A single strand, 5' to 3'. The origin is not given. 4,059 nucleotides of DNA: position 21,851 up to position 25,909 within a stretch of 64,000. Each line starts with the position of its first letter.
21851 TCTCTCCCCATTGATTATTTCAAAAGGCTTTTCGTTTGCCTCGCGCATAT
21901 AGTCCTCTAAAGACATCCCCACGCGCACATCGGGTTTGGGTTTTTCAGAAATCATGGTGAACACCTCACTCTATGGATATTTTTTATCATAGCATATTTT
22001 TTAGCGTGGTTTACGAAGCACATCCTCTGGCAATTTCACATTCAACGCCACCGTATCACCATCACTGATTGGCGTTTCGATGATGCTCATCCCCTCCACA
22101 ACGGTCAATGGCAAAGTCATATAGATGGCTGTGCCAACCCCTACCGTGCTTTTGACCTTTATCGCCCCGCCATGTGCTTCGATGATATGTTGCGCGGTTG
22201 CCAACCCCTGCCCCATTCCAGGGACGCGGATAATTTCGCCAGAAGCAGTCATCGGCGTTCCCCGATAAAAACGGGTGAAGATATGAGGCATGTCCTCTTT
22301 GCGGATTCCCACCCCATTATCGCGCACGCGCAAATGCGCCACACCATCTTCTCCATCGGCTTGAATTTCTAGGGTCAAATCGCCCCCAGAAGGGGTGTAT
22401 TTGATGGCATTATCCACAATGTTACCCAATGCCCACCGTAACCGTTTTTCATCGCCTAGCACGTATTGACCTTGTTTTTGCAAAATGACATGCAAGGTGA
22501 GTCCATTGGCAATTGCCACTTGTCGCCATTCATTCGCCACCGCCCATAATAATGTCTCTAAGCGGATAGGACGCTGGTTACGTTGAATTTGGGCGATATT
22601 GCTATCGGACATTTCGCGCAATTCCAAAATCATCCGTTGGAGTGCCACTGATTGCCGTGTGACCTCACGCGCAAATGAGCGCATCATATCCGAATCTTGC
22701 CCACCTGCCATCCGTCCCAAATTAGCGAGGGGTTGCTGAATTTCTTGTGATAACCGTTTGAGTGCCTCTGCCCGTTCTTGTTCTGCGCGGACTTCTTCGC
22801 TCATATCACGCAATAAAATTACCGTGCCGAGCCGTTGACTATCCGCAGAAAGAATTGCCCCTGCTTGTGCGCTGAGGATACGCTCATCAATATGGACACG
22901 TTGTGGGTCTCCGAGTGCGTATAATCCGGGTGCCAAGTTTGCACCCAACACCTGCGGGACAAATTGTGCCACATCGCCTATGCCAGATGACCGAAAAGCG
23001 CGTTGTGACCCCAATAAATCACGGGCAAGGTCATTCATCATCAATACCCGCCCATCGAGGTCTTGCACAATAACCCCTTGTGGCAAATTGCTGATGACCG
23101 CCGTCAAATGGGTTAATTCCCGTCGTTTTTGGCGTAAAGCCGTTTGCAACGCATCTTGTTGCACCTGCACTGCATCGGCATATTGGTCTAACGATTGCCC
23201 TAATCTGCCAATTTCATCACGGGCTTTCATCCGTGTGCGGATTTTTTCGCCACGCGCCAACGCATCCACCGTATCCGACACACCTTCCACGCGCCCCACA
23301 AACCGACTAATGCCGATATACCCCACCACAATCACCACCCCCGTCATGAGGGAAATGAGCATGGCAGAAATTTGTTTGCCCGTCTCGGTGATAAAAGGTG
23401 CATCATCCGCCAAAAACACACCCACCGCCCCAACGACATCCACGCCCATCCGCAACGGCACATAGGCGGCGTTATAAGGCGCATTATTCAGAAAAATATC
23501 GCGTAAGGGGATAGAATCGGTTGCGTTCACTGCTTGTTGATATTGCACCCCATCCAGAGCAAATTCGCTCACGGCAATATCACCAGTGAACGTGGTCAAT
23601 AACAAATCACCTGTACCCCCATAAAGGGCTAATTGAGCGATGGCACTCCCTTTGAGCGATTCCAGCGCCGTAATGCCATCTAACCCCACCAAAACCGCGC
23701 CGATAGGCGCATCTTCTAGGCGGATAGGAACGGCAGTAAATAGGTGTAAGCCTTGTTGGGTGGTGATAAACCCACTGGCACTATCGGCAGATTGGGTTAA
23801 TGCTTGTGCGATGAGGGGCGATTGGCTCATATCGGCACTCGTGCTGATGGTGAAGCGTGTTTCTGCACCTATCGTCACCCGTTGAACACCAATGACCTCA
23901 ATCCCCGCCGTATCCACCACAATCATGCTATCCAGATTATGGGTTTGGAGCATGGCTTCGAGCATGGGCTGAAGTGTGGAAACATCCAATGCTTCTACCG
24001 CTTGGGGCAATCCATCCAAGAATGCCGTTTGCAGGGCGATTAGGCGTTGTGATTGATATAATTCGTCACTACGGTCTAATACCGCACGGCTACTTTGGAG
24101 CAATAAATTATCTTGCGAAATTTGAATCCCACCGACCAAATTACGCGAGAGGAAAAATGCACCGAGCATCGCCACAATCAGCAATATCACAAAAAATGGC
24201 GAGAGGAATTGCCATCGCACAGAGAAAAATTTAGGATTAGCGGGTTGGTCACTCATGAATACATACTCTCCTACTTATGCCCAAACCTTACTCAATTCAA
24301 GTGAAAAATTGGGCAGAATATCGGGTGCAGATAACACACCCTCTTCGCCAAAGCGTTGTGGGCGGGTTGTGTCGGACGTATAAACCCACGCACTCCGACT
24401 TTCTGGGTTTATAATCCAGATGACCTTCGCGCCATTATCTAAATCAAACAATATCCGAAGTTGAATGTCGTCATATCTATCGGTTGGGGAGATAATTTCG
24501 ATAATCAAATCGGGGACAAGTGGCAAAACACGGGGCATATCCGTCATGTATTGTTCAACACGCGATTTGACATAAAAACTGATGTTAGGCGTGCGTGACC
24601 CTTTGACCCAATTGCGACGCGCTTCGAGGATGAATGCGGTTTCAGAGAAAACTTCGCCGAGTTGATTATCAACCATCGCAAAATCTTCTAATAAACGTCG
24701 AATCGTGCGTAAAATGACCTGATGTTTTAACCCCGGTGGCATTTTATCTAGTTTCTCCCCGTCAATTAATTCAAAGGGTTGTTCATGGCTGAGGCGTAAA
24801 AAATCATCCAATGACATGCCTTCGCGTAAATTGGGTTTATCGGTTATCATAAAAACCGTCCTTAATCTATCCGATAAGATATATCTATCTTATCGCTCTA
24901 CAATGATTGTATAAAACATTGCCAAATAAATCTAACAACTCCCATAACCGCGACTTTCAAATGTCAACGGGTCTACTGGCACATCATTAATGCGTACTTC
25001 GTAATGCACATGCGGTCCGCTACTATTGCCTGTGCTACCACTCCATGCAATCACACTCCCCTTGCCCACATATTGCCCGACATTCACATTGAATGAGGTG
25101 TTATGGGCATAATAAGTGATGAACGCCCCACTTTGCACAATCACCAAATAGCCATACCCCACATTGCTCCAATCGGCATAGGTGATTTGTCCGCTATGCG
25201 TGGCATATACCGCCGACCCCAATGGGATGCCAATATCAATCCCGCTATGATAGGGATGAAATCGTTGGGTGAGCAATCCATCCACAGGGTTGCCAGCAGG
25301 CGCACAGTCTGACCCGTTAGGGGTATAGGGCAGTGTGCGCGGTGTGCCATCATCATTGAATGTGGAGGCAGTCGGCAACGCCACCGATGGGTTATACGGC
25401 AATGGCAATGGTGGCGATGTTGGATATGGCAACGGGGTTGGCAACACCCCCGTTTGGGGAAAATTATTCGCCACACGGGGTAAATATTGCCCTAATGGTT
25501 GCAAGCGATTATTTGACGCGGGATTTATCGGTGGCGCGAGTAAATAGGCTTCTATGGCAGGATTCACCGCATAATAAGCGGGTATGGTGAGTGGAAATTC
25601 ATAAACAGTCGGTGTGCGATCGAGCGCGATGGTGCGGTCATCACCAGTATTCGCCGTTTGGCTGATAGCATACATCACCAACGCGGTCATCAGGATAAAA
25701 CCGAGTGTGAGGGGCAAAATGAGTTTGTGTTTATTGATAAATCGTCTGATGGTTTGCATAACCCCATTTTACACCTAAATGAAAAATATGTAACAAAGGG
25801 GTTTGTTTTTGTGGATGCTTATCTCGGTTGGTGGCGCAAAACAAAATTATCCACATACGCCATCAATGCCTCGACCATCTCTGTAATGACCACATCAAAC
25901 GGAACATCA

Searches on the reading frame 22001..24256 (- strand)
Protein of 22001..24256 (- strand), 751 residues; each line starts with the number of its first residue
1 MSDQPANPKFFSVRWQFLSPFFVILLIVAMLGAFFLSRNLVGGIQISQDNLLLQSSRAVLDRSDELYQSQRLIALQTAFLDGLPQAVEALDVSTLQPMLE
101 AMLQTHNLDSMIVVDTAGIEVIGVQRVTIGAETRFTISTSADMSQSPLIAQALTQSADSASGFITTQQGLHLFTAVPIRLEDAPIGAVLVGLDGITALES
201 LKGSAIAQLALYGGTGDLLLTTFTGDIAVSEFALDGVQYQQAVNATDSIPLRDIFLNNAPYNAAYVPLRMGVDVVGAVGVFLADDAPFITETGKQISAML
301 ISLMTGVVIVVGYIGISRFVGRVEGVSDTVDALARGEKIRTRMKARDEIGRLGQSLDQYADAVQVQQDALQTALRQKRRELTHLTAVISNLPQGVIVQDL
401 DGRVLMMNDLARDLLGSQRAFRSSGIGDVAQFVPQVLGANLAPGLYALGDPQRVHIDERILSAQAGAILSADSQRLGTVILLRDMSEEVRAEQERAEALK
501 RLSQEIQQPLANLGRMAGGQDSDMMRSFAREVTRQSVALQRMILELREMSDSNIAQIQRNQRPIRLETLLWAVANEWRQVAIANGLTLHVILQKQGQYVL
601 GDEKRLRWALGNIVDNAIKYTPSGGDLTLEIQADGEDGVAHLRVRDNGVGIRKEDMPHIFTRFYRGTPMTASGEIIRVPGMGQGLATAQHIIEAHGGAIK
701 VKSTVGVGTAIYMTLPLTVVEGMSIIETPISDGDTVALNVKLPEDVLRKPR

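Call 3: search_protein_families(library=pfam, proteins=[window:22001-24256:-], max_evalue=0.01)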
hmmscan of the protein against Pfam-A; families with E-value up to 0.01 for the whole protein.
window:22001-24256:- (751 aa): 6 families
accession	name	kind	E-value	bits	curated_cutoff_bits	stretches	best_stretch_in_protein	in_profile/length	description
PF02518.31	HATPase_c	-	1.4e-26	93.6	26.4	1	601-718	1-110/111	Histidine kinase-, DNA gyrase B-, and HSP90-like ATPase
PF13188.13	PAS_8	-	0.00018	21.7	21.8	1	384-421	3-38/65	PAS domain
PF05228.19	CHASE4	-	0.00039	21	26.2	1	100-190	40-116/140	CHASE4 domain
PF00989.32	PAS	-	0.00068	20.1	22.6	1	383-419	2-38/113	PAS fold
PF00672.30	HAMP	-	0.0013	19.4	25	1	318-363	5-51/53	HAMP domain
PF12860.13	PAS_7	-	0.0077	16.8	27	0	388-432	1-44/115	PAS fold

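Call 4: search_protein_families(library=padloc, proteins=[window:22001-24256:-], max_evalue=0.01)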
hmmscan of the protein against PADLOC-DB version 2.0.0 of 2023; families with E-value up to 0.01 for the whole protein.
window:22001-24256:- (751 aa): 2 families
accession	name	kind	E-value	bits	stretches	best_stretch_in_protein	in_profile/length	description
PDLC04647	PDC-M43B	-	2.2e-06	25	1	590-704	212-320/347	-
PDLC04650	PDC-M43B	-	0.00018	18.9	1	604-704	225-321/344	-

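Call 35: search_protein_families(library=pfam, proteins=[window:22001-24256:-], max_evalue=1)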
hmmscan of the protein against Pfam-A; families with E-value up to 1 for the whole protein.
window:22001-24256:- (751 aa): 10 families
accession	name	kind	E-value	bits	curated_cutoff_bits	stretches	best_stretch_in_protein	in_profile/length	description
PF02518.31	HATPase_c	-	1.4e-26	93.6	26.4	1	601-718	1-110/111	Histidine kinase-, DNA gyrase B-, and HSP90-like ATPase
PF13188.13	PAS_8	-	0.00018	21.7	21.8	1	384-421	3-38/65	PAS domain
PF05228.19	CHASE4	-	0.00039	21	26.2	1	100-190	40-116/140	CHASE4 domain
PF00989.32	PAS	-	0.00068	20.1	22.6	1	383-419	2-38/113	PAS fold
PF00672.30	HAMP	-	0.0013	19.4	25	1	318-363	5-51/53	HAMP domain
PF12860.13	PAS_7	-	0.0077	16.8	27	1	388-432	1-44/115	PAS fold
PF08448.16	PAS_4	-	0.019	15.6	23.1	1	389-489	2-109/110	PAS fold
PF13589.12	HATPase_c_3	-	0.052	14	25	1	609-682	6-76/137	Histidine kinase-, DNA gyrase B-, and HSP90-like ATPase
PF05008.21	V-SNARE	-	0.22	12.4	25.9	1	497-562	10-75/92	Vesicle transport v-SNARE protein N-terminus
PF03938.19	OmpH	-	0.54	10.9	32.4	0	491-598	20-124/141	Outer membrane protein (OmpH-like)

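Call 57: find_related_loci(query=window:22001-24256:-, collection=genome_contigs, flank=3000)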
Query window:22001-24256:- (751 aa) in genome_contigs; peptide patterns used: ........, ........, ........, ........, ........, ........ (x = any residue, [..] = any of these).
100 stretches matched a pattern; 47 encode a relative of the query (tblastn E <= 1e-3); 47 distinct loci.
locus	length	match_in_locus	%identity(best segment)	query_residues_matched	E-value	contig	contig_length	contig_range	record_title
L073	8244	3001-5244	80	1-749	0e+0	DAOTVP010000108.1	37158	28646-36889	MAG TPA_asm: Anaerolineae bacterium isolate H110_65 507420, whole genome shotgun sequence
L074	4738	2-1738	86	171-749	0e+0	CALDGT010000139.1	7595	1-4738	MAG TPA_asm: uncultured Chloroflexi bacterium isolate SRR5576002_bin.39_CONCOCT_v1.1_MAG genome assembly, contig: ERZ795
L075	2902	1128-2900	83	1-591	0e+0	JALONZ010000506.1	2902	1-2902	MAG: Anaerolineae bacterium isolate Prado090 scaffold_117882, whole genome shotgun sequence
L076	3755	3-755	88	499-749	2e-147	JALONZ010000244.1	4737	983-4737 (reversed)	MAG: Anaerolineae bacterium isolate Prado090 scaffold_52860, whole genome shotgun sequence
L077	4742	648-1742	26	342-717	4e-34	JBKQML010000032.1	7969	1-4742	MAG: Dehalococcoidales bacterium isolate LABRr1A1B1C__bin_136 LABRr1A1B1C_000000052668, whole genome shotgun sequence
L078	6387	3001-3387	40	598-733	2e-23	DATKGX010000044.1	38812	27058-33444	MAG TPA_asm: Patescibacteria group bacterium isolate SMAG_U14562 k141_185502, whole genome shotgun sequence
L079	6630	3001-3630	34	504-717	9e-23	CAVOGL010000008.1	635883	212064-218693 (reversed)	MAG: uncultured Chloroflexia bacterium isolate MFD09964.bin.2.169 genome assembly, contig: contig_236, whole genome shot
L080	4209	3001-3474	39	556-715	6e-22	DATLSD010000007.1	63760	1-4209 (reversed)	MAG TPA_asm: Elusimicrobiota bacterium isolate SMAG_U13921 k141_1293752, whole genome shotgun sequence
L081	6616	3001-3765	26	494-741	3e-20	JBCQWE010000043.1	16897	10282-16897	MAG: Rikenellaceae bacterium isolate MAG384 NODE_2076_length_16898_cov_0.561066, whole genome shotgun sequence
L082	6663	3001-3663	28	487-709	7e-20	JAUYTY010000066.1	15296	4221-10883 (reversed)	MAG: Eubacteriales bacterium isolate C8_metabat.bin.24_sub C8_k141_9188, whole genome shotgun sequence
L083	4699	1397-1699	36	609-717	5e-19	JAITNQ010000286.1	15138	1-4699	MAG: Candidatus Symbiothrix sp. isolate Po218_bin22 k119_1055217, whole genome shotgun sequence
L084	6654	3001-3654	27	496-720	4e-18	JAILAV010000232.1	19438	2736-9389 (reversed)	MAG: Pseudobutyrivibrio sp. isolate RUI542 k141_2655264_flag=0_multi=30.2370_len=19438, whole genome shotgun sequence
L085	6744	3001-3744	28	467-720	7e-18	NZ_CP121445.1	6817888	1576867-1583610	Anaerocolumna sp. AGMB13025 chromosome, complete genome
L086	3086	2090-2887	27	467-711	1e-17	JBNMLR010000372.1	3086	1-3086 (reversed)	MAG: Butyribacter sp. isolate CM_BacBut1159.12 k141_242803_length_3086_cov_14.0000, whole genome shotgun sequence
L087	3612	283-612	38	598-717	2e-17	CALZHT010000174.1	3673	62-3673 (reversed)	MAG: uncultured Desulfobulbaceae bacterium isolate FO_M_Desulfobacterota_18 genome assembly, contig: scaffold_24927, who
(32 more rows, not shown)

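Call 59: find_related_loci(query=window:22001-24256:-, collection=metagenome_contigs, flank=2500)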
Query window:22001-24256:- (751 aa) in metagenome_contigs; peptide patterns used: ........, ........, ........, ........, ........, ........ (x = any residue, [..] = any of these).
108 stretches matched a pattern; 30 encode a relative of the query (tblastn E <= 1e-3); 30 distinct loci.
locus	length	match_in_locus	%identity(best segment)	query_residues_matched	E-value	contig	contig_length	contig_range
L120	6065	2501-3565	28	382-732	2e-35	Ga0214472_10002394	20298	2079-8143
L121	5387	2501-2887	40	598-733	1e-23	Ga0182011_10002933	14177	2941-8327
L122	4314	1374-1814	34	563-718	5e-22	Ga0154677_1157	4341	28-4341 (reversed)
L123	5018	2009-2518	39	545-715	2e-20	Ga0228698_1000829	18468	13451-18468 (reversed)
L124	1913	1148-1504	43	613-740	3e-18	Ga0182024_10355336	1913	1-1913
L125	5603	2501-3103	27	496-703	3e-17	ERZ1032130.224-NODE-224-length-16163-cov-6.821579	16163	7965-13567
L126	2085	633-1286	27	480-703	6e-17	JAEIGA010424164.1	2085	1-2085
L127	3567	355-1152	27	467-711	1e-16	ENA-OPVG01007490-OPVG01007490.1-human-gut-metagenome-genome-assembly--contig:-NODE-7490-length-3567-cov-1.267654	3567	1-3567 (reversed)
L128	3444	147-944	27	467-711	1e-16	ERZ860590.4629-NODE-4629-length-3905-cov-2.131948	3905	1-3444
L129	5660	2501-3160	27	485-703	2e-16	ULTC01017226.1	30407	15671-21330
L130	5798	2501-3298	27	467-711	2e-16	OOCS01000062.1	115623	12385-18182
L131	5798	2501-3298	27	467-711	3e-16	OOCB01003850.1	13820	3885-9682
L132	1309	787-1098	35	590-703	2e-16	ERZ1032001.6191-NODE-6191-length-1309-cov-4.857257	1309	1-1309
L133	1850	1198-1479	44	613-715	3e-16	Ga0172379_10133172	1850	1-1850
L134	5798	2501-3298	27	467-711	6e-16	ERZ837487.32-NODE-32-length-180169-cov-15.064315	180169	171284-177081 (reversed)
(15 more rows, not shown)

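Call 60: find_homologous_proteins(query=window:22001-24256:-, max_evalue=1e-100)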
Query window:22001-24256:- (751 aa): 127 proteins with E <= 1e-100 among 8000 candidates; the best 120 are listed.
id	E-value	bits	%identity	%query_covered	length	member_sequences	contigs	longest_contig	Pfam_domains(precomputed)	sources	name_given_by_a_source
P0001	0.0e+0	1595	99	100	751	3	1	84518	PF02518.32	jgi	jgi:signal transduction histidine kinase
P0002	0.0e+0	1444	89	100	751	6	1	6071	PF02518.32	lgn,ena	-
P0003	0.0e+0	1384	85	100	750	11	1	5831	PF08448.17,PF02518.32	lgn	-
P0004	0.0e+0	1310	80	100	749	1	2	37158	PF00672.31,PF02518.32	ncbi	-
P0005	0.0e+0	1303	80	100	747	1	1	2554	PF00672.31,PF02518.32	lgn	-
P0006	0.0e+0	1299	79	100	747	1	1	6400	PF00672.31,PF02518.32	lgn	-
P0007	0.0e+0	1285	78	100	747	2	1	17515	PF00672.31,PF02518.32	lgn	-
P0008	0.0e+0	1265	77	100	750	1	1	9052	PF02518.32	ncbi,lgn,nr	ncbi:MAG: hypothetical protein CUN52_05325 [Phototrophicales bacterium]|nr:MAG: hypothetical protein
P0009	0.0e+0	1254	77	100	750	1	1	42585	PF00672.31,PF02518.32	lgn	-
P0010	0.0e+0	1245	76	100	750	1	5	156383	PF02518.32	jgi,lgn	jgi:signal transduction histidine kinase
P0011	0.0e+0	1228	75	100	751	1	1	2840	PF00672.31,PF02518.32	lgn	-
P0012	7.3e-242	823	54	99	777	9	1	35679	PF00672.31,PF02518.32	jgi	-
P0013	4.7e-239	814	51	98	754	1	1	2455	PF14827.13,PF05228.20,PF02518.32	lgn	-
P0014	1.2e-236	806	52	98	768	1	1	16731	PF13188.14,PF14827.13,PF02518.32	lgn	-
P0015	3.4e-235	801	51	98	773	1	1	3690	PF13188.14,PF14827.13,PF02518.32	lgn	-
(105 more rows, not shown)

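Call 61: find_encoding_contigs(protein=P0010, flank=3000, max_places=2)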
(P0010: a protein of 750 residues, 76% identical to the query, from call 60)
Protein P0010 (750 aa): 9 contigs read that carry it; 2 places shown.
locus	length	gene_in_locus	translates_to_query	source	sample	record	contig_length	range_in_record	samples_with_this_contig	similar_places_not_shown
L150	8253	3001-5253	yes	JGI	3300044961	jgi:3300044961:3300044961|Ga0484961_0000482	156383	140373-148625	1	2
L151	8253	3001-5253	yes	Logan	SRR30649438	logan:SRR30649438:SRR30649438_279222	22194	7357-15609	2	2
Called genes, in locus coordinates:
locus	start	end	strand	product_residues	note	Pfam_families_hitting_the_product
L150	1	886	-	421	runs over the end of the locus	PF12698:ABC2_membrane_3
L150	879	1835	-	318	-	PF00005:ABC_tran, PF13304:AAA_21, PF13732:DrrA1-3_C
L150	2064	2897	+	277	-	PF01551:Peptidase_M23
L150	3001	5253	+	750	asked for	PF02518:HATPase_c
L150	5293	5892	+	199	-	PF05685:Uma2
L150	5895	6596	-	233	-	PF00034:Cytochrom_C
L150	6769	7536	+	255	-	PF00142:Fer4_NifH (faint), PF01656:CbiA, PF10609:ParA, PF13614:AAA_31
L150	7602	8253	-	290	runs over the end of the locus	PF01590:GAF, PF13185:GAF_2, PF13492:GAF_3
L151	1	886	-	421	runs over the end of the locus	PF12698:ABC2_membrane_3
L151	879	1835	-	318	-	PF00005:ABC_tran, PF13304:AAA_21, PF13732:DrrA1-3_C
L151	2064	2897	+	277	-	PF01551:Peptidase_M23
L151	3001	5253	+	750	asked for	PF02518:HATPase_c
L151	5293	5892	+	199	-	PF05685:Uma2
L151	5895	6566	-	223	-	PF00034:Cytochrom_C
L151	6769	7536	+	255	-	PF00142:Fer4_NifH (faint), PF01656:CbiA, PF10609:ParA, PF13614:AAA_31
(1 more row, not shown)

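Call 62: find_encoding_contigs(protein=P0009, flank=3000, max_places=2)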
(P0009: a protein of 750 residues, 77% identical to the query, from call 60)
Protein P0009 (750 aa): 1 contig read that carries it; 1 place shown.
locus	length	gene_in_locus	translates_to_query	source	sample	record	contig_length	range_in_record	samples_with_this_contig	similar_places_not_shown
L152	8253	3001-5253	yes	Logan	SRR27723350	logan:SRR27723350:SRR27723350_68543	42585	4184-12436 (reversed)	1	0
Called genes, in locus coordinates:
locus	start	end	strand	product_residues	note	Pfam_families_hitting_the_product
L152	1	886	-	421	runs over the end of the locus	PF12698:ABC2_membrane_3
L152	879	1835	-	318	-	PF00005:ABC_tran, PF13304:AAA_21, PF13732:DrrA1-3_C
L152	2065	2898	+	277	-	PF01551:Peptidase_M23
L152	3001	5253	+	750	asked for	PF00672:HAMP (faint), PF02518:HATPase_c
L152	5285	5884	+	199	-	PF05685:Uma2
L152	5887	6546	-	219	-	PF00034:Cytochrom_C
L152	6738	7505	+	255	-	PF00142:Fer4_NifH (faint), PF01656:CbiA, PF10609:ParA, PF13614:AAA_31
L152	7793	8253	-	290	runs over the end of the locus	PF01590:GAF, PF13185:GAF_2, PF13492:GAF_3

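Call 63: find_encoding_contigs(protein=P0007, flank=3000, max_places=2)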
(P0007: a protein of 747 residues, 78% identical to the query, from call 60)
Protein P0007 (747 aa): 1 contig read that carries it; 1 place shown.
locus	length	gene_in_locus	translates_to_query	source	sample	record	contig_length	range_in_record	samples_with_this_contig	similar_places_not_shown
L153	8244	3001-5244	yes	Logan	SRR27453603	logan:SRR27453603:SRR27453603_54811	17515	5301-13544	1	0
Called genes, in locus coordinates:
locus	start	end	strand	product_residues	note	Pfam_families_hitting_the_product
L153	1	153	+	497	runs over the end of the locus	-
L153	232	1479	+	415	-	-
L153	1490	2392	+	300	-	PF01551:Peptidase_M23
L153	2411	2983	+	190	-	PF05685:Uma2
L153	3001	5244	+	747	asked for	PF00672:HAMP (faint), PF02518:HATPase_c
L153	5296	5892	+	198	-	PF05685:Uma2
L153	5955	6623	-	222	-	PF00034:Cytochrom_C (weak)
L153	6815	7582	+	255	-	PF00142:Fer4_NifH (faint), PF01656:CbiA, PF10609:ParA, PF13614:AAA_31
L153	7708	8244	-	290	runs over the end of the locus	PF01590:GAF, PF13185:GAF_2, PF13492:GAF_3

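Call 64: find_encoding_contigs(protein=P0003, flank=3000, max_places=3)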
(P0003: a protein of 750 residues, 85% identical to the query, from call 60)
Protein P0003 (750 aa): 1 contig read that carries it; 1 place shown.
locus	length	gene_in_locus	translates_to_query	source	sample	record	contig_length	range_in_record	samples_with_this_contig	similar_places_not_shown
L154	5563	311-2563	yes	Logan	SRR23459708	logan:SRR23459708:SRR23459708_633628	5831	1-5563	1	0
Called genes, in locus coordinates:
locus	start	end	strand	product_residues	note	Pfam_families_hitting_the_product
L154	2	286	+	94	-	?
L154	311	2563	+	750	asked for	PF08448:PAS_4 (faint), PF02518:HATPase_c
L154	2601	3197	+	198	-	PF05685:Uma2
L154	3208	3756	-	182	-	PF10706:Aminoglyc_resit (weak)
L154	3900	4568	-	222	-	PF00034:Cytochrom_C (faint)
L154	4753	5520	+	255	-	PF00142:Fer4_NifH (faint), PF01656:CbiA, PF10609:ParA, PF13614:AAA_31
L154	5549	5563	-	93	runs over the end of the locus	?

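Call 65: find_encoding_contigs(protein=P0006, flank=3000, max_places=2)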
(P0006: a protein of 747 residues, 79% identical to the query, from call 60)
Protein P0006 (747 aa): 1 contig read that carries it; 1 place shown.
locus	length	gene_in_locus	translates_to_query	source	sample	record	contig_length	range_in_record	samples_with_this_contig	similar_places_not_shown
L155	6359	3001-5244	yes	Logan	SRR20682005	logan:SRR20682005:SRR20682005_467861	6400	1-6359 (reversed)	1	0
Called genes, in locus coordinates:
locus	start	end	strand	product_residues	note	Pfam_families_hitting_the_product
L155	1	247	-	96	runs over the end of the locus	?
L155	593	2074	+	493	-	-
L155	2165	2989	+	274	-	PF01551:Peptidase_M23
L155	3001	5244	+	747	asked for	PF00672:HAMP (faint), PF02518:HATPase_c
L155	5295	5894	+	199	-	PF05685:Uma2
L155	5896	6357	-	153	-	?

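Call 66: find_encoding_contigs(protein=P0001, flank=3000, max_places=2)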
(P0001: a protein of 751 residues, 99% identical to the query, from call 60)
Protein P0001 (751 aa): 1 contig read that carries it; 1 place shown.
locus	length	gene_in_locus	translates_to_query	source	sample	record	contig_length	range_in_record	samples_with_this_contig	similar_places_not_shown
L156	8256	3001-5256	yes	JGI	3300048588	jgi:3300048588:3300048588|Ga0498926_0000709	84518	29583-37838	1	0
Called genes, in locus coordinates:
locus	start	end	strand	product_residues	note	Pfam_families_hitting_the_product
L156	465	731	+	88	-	-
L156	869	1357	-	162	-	-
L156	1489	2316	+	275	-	PF01551:Peptidase_M23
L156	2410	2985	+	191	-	PF05685:Uma2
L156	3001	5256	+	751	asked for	PF02518:HATPase_c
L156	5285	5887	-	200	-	PF10706:Aminoglyc_resit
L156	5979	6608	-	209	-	PF00034:Cytochrom_C (weak)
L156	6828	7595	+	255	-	PF00142:Fer4_NifH (faint), PF01656:CbiA, PF10609:ParA, PF13614:AAA_31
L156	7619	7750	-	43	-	-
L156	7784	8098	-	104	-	PF22600:MTPAP-like_central (weak), PF01909:NTP_transf_2, PF18765:Polbeta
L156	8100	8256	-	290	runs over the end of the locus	PF01590:GAF, PF13185:GAF_2, PF13492:GAF_3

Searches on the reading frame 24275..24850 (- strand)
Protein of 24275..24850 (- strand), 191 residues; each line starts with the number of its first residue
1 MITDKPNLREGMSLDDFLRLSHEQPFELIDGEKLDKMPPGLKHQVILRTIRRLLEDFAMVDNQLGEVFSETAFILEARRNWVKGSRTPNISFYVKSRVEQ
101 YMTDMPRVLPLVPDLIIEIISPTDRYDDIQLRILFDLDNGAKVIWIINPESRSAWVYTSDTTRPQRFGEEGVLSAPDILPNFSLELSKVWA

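Call 3: search_protein_families(library=pfam, proteins=[window:24275-24850:-], max_evalue=0.01)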
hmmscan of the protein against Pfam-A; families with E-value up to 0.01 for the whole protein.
window:24275-24850:- (191 aa): 1 family
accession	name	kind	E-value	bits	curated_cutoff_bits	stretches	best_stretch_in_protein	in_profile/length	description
PF05685.18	Uma2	-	3.5e-22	79.1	27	1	15-186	2-171/172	Putative restriction endonuclease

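Call 4: search_protein_families(library=padloc, proteins=[window:24275-24850:-], max_evalue=0.01)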
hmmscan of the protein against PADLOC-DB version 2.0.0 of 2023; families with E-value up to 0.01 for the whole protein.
window:24275-24850:- (191 aa): 3 families
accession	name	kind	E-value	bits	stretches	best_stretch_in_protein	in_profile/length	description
PDLC04832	PDC-S03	-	2.1e-15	55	1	10-189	7-185/188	-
PDLC04833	PDC-S03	-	1.1e-09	36.1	1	9-161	21-173/207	-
PDLC04835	PDC-S03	-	0.0015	16.1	1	9-121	6-119/207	-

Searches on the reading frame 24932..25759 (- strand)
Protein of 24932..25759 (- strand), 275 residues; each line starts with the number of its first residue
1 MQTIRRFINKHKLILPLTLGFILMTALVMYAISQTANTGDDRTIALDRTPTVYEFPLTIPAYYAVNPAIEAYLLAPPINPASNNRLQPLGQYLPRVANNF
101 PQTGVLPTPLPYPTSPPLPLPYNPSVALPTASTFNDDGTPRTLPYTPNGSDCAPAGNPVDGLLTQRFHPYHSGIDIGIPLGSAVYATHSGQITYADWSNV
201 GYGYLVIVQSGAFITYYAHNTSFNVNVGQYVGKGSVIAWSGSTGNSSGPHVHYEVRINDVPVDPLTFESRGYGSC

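Call 35: search_protein_families(library=pfam, proteins=[window:24932-25759:-], max_evalue=1)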
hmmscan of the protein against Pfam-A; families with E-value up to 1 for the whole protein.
window:24932-25759:- (275 aa): 1 family
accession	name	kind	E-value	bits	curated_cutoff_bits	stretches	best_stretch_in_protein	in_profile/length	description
PF01551.29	Peptidase_M23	-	2e-28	98.9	28.7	1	170-264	2-96/96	Peptidase family M23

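Call 68: search_protein_families(library=padloc, proteins=[window:24932-25759:-], max_evalue=0.00001)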
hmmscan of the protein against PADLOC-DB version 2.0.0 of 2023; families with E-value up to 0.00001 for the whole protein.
window:24932-25759:- (275 aa): 0 families
